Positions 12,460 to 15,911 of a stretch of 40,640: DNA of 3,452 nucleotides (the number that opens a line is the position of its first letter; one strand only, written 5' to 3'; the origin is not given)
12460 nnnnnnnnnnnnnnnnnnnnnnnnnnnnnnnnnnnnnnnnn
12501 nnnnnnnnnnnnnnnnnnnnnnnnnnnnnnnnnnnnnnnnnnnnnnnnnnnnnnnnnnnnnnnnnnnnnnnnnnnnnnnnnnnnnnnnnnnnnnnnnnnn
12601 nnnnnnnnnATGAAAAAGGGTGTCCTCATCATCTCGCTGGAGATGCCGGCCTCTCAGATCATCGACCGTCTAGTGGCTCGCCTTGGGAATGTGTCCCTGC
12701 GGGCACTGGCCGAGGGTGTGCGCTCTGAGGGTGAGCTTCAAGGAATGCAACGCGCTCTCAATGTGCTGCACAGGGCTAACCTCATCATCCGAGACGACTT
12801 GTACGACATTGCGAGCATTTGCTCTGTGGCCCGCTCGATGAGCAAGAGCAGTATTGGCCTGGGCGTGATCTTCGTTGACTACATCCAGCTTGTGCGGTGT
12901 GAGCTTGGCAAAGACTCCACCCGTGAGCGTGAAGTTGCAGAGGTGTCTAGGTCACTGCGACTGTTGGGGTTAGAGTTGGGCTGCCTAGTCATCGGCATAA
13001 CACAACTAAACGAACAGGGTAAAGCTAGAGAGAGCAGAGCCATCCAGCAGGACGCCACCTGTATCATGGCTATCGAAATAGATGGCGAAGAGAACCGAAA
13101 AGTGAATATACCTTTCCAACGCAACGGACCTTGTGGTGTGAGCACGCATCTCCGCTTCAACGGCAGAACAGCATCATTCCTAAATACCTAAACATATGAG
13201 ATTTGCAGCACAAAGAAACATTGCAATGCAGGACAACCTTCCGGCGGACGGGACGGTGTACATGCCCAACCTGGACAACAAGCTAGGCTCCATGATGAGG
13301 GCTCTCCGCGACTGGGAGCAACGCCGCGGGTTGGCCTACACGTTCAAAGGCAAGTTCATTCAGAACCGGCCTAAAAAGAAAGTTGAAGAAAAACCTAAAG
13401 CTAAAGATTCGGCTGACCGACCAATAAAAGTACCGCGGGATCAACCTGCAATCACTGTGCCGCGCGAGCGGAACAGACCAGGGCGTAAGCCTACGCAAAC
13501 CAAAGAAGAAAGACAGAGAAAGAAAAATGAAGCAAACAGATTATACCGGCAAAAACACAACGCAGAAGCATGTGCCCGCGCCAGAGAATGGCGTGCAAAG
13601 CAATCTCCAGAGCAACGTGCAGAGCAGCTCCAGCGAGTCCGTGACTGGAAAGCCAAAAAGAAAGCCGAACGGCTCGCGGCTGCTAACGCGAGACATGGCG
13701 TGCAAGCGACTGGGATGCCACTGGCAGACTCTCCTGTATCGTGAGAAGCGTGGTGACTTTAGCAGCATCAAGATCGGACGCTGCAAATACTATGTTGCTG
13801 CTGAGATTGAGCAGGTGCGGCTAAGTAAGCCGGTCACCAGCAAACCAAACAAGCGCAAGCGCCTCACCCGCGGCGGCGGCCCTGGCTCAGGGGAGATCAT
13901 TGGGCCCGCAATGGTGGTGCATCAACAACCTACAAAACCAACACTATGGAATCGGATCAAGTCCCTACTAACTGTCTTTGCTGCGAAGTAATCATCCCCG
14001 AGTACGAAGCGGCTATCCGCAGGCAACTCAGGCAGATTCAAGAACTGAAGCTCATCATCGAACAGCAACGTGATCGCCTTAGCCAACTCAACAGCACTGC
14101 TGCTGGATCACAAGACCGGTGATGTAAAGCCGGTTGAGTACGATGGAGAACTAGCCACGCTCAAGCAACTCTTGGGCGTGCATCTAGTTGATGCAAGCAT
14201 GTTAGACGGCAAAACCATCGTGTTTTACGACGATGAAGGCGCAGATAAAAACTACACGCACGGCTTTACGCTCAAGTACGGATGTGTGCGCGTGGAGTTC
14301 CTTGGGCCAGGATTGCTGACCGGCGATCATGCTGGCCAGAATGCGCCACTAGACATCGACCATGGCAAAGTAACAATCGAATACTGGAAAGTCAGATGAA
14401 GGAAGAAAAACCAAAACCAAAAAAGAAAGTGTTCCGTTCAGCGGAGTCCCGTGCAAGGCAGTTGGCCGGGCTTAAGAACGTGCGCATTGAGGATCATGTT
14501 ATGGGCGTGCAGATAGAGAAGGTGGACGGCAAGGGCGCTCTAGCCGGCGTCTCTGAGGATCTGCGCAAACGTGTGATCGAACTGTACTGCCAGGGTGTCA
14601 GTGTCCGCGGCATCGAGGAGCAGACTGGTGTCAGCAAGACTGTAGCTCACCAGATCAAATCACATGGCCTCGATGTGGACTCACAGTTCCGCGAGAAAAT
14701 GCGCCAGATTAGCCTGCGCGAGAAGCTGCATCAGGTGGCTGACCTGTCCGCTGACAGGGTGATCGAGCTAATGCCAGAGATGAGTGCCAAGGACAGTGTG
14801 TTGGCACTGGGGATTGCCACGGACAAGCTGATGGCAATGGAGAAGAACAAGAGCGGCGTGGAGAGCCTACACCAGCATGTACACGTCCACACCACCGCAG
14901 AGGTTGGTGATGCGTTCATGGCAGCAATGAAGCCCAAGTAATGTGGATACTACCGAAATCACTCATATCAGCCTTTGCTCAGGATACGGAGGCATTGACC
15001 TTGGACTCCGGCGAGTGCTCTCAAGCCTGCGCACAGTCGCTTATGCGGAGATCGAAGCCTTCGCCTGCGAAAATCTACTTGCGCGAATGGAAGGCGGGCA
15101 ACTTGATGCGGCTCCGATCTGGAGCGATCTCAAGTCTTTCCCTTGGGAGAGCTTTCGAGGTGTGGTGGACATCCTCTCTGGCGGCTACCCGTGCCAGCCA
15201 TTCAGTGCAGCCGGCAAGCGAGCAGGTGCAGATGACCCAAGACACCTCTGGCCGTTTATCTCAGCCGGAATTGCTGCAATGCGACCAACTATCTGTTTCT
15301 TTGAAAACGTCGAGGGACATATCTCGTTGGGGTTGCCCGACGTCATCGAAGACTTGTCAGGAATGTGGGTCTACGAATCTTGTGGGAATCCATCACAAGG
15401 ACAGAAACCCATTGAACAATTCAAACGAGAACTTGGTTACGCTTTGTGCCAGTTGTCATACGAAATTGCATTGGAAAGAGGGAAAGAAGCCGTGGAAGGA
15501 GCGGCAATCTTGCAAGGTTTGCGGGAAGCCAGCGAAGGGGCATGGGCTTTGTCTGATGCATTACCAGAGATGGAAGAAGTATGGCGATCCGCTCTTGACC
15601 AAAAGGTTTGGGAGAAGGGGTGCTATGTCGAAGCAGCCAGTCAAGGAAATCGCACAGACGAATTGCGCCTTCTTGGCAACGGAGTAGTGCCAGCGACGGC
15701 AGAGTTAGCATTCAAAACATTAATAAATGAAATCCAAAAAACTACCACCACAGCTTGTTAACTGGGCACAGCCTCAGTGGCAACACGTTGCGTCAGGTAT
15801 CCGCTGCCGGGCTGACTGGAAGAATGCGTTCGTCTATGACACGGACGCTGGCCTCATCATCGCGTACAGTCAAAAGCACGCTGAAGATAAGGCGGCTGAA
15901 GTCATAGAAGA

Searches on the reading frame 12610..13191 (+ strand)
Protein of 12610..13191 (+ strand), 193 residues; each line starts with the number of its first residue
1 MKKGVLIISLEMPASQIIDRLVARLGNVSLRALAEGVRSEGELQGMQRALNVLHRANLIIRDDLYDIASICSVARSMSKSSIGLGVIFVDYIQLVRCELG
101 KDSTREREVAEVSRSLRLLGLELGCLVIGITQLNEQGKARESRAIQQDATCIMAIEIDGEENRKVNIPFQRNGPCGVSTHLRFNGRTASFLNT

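Call 9: search_protein_families(library=pfam, proteins=[window:12610-13191:+], max_evalue=0.001)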
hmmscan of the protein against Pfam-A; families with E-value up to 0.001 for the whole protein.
window:12610-13191:+ (193 aa): 1 family
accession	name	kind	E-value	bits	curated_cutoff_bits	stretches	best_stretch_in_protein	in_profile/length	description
PF03796.21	DnaB_C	-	2.3e-30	106.3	27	1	3-191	49-254/255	DnaB-like helicase C terminal domain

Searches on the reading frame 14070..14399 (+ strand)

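Call 102: search_protein_families(library=pfam, proteins=[window:14070-14399:+], max_evalue=0.01)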
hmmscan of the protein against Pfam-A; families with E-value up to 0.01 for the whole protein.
window:14070-14399:+ (109 aa): 1 family
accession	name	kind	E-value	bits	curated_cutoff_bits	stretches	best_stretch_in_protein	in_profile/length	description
PF12957.13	DUF3846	-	4.8e-05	23.9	27.5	1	9-92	3-88/103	Domain of unknown function (DUF3846)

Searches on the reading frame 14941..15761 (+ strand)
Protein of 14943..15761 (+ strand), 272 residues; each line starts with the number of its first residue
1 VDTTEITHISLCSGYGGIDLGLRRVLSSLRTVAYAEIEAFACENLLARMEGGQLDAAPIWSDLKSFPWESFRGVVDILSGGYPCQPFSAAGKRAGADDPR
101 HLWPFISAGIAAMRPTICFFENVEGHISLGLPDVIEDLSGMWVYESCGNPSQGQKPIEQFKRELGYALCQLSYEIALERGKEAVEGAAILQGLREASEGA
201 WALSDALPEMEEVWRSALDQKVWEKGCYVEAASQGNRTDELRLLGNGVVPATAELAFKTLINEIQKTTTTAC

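Call 3: search_protein_families(library=pfam, proteins=[window:14943-15761:+], max_evalue=0.01)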
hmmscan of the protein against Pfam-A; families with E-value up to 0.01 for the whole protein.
window:14943-15761:+ (272 aa): 1 family
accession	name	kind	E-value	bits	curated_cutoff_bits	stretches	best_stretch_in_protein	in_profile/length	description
PF00145.23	DNA_methylase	-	2.4e-20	73.7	22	1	7-125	2-113/324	C-5 cytosine-specific DNA methylase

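Call 88: search_protein_families(library=padloc, proteins=[window:14943-15761:+], max_evalue=0.001)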
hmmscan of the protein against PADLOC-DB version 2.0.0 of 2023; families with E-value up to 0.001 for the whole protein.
window:14943-15761:+ (272 aa): 39 families (the best 25 are shown)
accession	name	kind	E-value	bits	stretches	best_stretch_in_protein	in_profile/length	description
PDLC00026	DruM2|DruM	-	9e-26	89.2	1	5-126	4-120/336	DNA cytosine methylase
PDLC03307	MTase_II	-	6.5e-25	86.1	1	9-133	4-121/382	Type II methyltransferase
PDLC03272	MTase_II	-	1.4e-21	75.2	1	3-127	72-189/407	Type II methyltransferase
PDLC03378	MTase_II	-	1.7e-17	61.8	1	6-161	3-137/344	Type II methyltransferase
PDLC00029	DruM2|DruM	-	1.2e-16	59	1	5-127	4-119/329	DNA cytosine methylase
PDLC00032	DruM2|DruM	-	3.1e-15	54.3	1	4-125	2-121/424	DNA cytosine methylase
PDLC00027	DruM2|DruM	-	3.4e-15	54.3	1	4-136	10-134/361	DNA cytosine methylase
PDLC03234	MTase_II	-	1.2e-14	52.4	1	4-128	3-127/375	Type II methyltransferase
PDLC00031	DruM2|DruM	-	2.3e-14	51.3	1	4-137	10-135/361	DNA cytosine methylase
PDLC00033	DruM2|DruM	-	4.4e-14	50.5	1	4-128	20-146/368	DNA cytosine methylase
PDLC03286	MTase_II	-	1.7e-12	45.5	1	9-128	4-123/185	Type II methyltransferase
PDLC03217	MTase_II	-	2.6e-12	44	1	9-128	25-139/703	Type II methyltransferase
PDLC03304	MTase_II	-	6.6e-12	43.2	1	5-125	3-129/432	Type II methyltransferase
PDLC03237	MTase_II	-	2.3e-10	37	1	74-135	867-928/1036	Type II methyltransferase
PDLC02650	DrmMII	-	3.5e-10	37.3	1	5-133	8-144/435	DrmMII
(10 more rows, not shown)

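Call 102: search_protein_families(library=pfam, proteins=[window:14941-15687:+], max_evalue=0.01)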
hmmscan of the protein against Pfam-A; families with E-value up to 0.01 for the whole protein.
window:14941-15687:+ (248 aa): 2 families
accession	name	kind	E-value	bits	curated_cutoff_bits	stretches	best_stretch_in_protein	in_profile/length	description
PF01844.29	HNH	-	0.00035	21.1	21.4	1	139-177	1-45/47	HNH endonuclease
PF13392.12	HNH_3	-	0.0079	16.2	24.8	0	150-167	21-38/46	HNH endonuclease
